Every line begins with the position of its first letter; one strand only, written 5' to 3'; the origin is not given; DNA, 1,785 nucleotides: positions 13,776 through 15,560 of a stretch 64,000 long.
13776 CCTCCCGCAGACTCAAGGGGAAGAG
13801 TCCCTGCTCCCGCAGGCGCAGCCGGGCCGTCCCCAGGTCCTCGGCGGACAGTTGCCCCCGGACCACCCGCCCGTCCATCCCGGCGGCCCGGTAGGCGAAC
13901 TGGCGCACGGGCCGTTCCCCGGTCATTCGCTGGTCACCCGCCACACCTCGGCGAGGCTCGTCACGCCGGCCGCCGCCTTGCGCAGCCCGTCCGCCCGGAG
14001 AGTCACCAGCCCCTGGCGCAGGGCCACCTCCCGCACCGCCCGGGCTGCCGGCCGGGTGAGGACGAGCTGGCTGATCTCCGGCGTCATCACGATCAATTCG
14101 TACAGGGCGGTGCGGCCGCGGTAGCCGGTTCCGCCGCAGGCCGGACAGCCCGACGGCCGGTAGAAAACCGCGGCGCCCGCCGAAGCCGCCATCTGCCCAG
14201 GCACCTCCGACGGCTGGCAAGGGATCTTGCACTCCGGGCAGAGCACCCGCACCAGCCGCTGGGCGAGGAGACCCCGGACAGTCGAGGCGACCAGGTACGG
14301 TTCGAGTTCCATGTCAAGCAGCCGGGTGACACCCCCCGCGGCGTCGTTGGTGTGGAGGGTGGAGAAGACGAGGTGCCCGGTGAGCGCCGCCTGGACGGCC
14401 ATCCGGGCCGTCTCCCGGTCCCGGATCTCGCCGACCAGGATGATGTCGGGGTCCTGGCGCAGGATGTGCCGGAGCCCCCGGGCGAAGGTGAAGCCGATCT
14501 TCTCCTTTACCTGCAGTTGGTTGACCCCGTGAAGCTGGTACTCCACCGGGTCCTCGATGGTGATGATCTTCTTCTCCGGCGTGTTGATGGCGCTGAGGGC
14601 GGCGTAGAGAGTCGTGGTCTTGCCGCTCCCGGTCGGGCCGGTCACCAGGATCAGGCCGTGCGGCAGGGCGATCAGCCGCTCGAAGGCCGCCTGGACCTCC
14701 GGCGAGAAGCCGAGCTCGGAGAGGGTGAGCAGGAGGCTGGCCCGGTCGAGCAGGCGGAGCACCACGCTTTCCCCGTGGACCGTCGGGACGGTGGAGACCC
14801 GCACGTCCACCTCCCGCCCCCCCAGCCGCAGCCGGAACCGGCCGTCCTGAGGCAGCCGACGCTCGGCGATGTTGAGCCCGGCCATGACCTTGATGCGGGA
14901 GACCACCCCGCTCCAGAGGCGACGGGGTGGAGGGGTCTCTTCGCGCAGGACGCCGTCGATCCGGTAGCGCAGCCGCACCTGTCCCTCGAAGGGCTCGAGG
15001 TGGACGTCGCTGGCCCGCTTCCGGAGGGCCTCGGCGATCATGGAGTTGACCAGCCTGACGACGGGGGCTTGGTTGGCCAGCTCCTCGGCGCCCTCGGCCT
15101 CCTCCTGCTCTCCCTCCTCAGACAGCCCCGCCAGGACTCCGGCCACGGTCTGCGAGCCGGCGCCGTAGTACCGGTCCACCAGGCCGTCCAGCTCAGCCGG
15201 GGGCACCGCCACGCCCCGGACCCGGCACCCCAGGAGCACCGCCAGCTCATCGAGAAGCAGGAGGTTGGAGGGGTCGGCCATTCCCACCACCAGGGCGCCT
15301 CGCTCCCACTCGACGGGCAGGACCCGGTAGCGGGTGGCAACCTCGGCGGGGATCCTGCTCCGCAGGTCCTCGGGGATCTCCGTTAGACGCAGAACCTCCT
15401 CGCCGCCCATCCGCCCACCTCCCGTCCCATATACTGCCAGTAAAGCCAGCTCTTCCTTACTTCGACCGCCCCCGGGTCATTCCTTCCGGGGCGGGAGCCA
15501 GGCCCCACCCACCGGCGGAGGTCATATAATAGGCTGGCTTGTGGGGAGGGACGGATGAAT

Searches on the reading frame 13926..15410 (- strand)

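Call 46: search_protein_families(library=ncbifam, proteins=[window:13926-15410:-], max_evalue=1e-10)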
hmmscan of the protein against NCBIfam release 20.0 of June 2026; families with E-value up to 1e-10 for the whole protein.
window:13926-15410:- (495 aa): 15 families
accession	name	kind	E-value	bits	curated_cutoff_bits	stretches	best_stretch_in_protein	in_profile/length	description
TIGR02533.1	type_II_gspE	equivalog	2.7e-189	629.9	630.25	1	19-493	3-486/486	type II secretion system ATPase GspE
TIGR02538.1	type_IV_pilB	equivalog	1.9e-166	555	675.65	1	11-494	65-563/564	type IV-A pilus assembly ATPase PilB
NF053534.1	T4PilAsmATPsTfpB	equivalog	5.1e-136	454.4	850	1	21-493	98-582/584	type IV pilus assembly ATPase TfpB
NF007755.0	PRK10436.1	equivalog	1.2e-133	446.1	617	1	23-493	12-459/465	type II secretion system protein GspE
NF041000.1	ATPase_ComGA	equivalog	6.9e-78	261.3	300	1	123-388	2-266/267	competence type IV pilus ATPase ComGA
TIGR01420.1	pilT_fam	subfamily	3.2e-54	184.4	319.1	1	122-389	3-262/343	PilT/PilU family type 4a pilus ATPase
TIGR02525.1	plasmid_TraJ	equivalog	1.3e-27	96.7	368.3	1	227-367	129-272/372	plasmid transfer ATPase TraJ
TIGR02524.1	dot_icm_DotB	equivalog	2e-21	76.6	463.3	1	242-365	125-257/358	Dot/Icm type IV secretion system ATPase DotB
NF058587.1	archaellum_moto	equivalog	2.2e-19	69.6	550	1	235-364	260-393/527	archaellum flagellar ATPase motor FlaI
TIGR02782.1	TrbB_P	equivalog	1.9e-18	66.8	304.55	1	250-365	135-253/303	P-type conjugative transfer ATPase TrbB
NF010469.0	PRK13894.1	subfamily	1.1e-16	61.1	508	1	250-365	148-265/320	conjugal transfer ATPase TrbB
TIGR02788.1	VirB11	equivalog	3.3e-15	55.9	249.95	1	252-369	145-267/308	P-type DNA transfer ATPase VirB11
NF010407.0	PRK13833.1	subfamily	7.4e-14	51.9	499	1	240-367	133-262/323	conjugal transfer protein TrbB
TIGR03819.1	heli_sec_ATPase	hypoth_equivalog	9.9e-14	51.3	373.15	1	205-365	128-298/340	TadA family conjugal transfer-associated ATPase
NF053672.1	bindosome_BasE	exception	1.8e-11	43.5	1000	1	238-365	257-389/512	bindosome assembly system ATPase subunit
